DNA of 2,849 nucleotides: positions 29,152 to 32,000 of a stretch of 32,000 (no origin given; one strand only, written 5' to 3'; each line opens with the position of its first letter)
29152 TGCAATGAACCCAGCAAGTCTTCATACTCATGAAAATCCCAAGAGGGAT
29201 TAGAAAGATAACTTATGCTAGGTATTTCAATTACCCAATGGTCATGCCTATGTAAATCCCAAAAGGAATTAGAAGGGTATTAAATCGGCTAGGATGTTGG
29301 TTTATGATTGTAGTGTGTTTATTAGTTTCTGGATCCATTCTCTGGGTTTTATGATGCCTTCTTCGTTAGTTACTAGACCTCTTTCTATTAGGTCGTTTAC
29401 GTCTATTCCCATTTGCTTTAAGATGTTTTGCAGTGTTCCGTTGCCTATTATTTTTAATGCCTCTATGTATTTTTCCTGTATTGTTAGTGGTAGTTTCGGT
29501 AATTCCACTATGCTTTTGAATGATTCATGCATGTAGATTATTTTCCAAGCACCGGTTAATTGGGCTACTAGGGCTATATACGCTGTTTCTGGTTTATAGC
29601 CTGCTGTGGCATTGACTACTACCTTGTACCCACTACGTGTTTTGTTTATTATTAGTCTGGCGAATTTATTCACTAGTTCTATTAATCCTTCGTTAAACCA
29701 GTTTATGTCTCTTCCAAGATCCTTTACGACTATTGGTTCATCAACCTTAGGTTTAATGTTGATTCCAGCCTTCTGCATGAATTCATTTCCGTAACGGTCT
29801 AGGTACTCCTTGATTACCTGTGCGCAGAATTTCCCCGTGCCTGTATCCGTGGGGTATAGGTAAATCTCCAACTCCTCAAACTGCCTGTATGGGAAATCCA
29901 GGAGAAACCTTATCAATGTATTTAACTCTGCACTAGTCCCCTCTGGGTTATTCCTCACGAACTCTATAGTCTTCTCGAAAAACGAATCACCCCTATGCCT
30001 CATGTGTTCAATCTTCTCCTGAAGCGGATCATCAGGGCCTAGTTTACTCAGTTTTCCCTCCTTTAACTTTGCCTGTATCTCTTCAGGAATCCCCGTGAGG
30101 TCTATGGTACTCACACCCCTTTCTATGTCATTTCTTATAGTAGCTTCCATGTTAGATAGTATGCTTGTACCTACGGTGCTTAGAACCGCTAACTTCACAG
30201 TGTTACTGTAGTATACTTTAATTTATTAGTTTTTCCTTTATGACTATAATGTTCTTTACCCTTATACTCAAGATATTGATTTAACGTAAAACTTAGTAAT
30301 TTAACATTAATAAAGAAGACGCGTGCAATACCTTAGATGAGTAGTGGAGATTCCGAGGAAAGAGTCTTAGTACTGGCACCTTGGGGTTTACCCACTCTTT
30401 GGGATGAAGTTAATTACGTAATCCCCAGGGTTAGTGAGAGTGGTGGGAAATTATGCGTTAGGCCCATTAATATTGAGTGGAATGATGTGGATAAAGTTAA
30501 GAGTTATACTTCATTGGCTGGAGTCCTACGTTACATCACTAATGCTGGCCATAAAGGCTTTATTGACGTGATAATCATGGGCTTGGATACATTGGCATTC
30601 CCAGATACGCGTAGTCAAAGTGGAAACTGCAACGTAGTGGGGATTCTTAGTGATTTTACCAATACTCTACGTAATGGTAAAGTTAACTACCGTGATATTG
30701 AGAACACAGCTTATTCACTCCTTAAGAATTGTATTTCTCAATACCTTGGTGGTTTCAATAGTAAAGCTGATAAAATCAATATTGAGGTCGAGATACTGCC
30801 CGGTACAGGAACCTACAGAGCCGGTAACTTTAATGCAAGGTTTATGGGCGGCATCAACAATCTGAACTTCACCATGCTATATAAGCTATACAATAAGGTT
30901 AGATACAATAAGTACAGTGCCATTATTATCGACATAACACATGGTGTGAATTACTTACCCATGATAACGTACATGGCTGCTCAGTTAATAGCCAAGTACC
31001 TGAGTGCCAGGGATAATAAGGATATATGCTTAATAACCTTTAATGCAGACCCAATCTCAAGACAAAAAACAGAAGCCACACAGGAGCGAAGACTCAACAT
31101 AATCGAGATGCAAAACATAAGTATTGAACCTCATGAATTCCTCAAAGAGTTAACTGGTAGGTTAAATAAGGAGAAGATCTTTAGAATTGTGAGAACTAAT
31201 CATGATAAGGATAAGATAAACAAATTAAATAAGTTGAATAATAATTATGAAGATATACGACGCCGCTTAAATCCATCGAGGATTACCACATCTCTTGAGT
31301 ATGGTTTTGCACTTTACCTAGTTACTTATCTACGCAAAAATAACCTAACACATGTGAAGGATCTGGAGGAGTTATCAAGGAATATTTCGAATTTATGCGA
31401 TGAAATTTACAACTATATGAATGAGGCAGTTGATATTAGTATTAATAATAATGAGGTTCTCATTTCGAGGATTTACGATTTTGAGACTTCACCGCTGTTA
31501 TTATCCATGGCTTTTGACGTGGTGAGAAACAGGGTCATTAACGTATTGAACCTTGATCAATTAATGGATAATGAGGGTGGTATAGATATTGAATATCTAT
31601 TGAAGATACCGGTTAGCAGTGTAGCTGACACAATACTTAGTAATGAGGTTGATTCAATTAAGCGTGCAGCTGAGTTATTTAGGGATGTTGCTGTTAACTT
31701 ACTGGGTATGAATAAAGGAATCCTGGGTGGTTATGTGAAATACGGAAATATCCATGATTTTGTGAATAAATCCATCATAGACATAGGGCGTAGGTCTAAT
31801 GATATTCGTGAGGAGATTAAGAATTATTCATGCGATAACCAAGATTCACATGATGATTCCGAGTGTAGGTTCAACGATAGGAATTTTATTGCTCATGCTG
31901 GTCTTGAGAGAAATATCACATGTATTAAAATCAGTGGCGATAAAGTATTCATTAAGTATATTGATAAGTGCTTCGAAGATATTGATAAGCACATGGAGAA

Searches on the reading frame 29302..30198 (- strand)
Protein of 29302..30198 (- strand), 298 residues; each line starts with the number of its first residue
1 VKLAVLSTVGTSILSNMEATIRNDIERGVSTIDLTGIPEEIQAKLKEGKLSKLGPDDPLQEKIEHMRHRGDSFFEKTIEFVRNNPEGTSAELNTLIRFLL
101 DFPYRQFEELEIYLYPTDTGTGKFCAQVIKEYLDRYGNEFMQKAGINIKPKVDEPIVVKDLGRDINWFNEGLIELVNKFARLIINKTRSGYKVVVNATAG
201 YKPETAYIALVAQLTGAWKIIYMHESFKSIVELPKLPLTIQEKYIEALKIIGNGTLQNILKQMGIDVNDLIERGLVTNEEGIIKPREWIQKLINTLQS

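Call 7: search_protein_families(library=pfam, proteins=[window:29302-30198:-], max_evalue=0.01)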
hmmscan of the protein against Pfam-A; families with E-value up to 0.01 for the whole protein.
window:29302-30198:- (298 aa): 1 family
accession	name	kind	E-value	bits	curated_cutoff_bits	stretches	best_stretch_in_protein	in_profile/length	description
PF09651.16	Cas_APE2256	-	1.3e-41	142.1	24.8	1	87-236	2-136/136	CRISPR-associated protein (Cas_APE2256)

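Call 25: search_protein_families(library=ncbifam, proteins=[window:29302-30198:-], max_evalue=0.01)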
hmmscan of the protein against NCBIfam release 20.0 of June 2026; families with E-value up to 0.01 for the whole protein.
window:29302-30198:- (298 aa): 3 families
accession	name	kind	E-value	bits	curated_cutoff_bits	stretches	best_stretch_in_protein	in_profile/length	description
TIGR02619.1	TIGR02619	domain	2.7e-28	98.7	37.45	1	79-235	4-148/149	putative CRISPR-associated protein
NF040951.1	CRSPR_nucase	equivalog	5.6e-24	84.6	600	1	39-293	25-264/322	CRISPR system ring nuclease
NF053562.1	Rkd3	equivalog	0.0076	16.2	90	0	255-270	39-54/56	arcadin-3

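Call 36: find_encoding_contigs(protein=window:29302-30198:-, flank=10000, max_places=4)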
Protein window:29302-30198:- (298 aa): 2 contigs read that carry it; 2 places shown.
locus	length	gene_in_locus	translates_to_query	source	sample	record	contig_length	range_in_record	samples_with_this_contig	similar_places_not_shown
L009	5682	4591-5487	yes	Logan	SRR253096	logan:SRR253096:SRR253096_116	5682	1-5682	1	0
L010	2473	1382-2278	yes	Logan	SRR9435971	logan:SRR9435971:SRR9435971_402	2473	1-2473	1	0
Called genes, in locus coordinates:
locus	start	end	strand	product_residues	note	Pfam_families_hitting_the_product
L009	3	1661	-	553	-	?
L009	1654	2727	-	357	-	PF09376:NurA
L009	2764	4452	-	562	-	PF22230:Csx1_CARF, PF09455:Csx1_HEPN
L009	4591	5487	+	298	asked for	PF09651:Cas_APE2256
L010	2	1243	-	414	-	?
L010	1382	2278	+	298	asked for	PF09651:Cas_APE2256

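Call 75: search_protein_families(library=ncbifam, proteins=[L009:1654-2727:-, L009:3-1661:-], max_evalue=0.001)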
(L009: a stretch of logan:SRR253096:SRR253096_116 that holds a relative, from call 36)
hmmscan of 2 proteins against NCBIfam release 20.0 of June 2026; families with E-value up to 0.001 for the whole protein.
L009:1654-2727:- (357 aa): 0 families

L009:3-1661:- (553 aa): 13 families
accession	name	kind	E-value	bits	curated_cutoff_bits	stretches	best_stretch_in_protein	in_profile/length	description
NF040937.1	HerA_Thermprot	equivalog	6.1e-16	57.9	800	2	39-213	24-189/487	DNA double-strand break repair helicase HerA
NF040819.1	helicase_HerA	equivalog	8.1e-14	51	970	1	464-542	392-466/561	DNA double-strand break repair helicase HerA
NF041017.1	DNA_import_CedB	equivalog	1.6e-11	43.6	700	1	162-233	275-344/590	DNA import protein CedB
NF053655.1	CedD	equivalog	3.5e-08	32.6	600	0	430-540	371-476/527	DNA-translocating ATPase CedD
NF042943.1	HerA_antiphage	equivalog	5.2e-08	31.9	800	1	472-542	431-501/566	anti-phage-associated helicase HerA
TIGR03743.1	SXT_TraD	subfamily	4e-06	25.6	366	1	152-199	165-210/636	conjugative transfer system coupling protein TraD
TIGR03925.1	T7SS_EccC_b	equivalog_domain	1.3e-05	23.7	346.55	0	162-192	361-391/564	type VII secretion protein EccCb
NF042944.1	HerA_antiphage_2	equivalog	1.6e-05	23.9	850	0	476-542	428-494/576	anti-phage-associated helicase HerA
TIGR00929.1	VirB4_CagE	subfamily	7.6e-05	21.1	643.1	0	161-199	436-473/792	VirB4 family type IV secretion/conjugal transfer ATPase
TIGR03928.1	T7_EssCb_Firm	equivalog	0.00016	19.4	778.4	0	164-191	471-498/1296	type VII secretion protein EssC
TIGR03924.1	T7SS_EccC_a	equivalog_domain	0.00068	18.5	509.15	0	164-189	452-477/673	type VII secretion protein EccCa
NF010447.0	PRK13873.1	equivalog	0.00078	17.5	1020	0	164-203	443-481/815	conjugal transfer protein TrbE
TIGR02759.1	TraD_Ftype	equivalog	0.0008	18.3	521.35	0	157-201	171-213/566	type IV conjugative transfer system coupling protein TraD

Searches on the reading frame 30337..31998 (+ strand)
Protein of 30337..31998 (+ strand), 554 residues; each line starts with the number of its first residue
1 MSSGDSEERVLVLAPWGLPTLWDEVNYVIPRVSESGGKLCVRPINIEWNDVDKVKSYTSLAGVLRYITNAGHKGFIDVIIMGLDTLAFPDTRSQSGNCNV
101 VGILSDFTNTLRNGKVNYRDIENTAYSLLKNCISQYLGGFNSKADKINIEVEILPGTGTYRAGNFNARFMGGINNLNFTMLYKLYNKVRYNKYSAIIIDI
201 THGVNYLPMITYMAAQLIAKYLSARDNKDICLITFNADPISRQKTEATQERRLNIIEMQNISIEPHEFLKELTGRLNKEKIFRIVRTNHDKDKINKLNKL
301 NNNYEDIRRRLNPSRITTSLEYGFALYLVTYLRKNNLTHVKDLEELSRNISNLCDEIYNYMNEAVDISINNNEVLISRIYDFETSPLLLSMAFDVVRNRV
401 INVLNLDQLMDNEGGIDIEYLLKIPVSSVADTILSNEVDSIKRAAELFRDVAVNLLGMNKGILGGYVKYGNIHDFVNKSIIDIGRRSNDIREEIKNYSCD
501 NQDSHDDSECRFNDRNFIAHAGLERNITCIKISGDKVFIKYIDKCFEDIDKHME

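Call 25: search_protein_families(library=ncbifam, proteins=[window:30337-31998:+], max_evalue=0.01)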
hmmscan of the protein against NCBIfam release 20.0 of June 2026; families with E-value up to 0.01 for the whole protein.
window:30337-31998:+ (554 aa): 3 families
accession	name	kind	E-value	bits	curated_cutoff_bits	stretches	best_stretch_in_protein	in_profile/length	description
TIGR01897.1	cas_MJ1666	equivalog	7.8e-36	124.1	110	1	10-544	2-412/417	CRISPR-associated CARF protein Csx1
TIGR02549.2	CRISPR_DxTHG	domain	4.1e-09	36.3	21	1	196-219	1-24/26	CRISPR-associated DxTHG motif protein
TIGR02221.1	cas_TM1812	equivalog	0.0053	16.8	76.25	0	177-219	119-159/218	TIGR02221 family CRISPR-associated protein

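Call 26: search_protein_families(library=pfam, proteins=[window:30337-31998:+], max_evalue=0.01)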
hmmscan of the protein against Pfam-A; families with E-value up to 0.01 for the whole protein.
window:30337-31998:+ (554 aa): 2 families
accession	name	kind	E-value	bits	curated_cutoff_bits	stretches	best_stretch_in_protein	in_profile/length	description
PF22230.1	Csx1_CARF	-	6.5e-35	121.3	24.7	1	11-239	1-163/163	CRISPR system endoribonuclease Csx1, CARF domain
PF09455.15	Csx1_HEPN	-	1.3e-11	45.2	23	1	501-541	32-70/71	CRISPR system endoribonuclease Csx1, HEPN domain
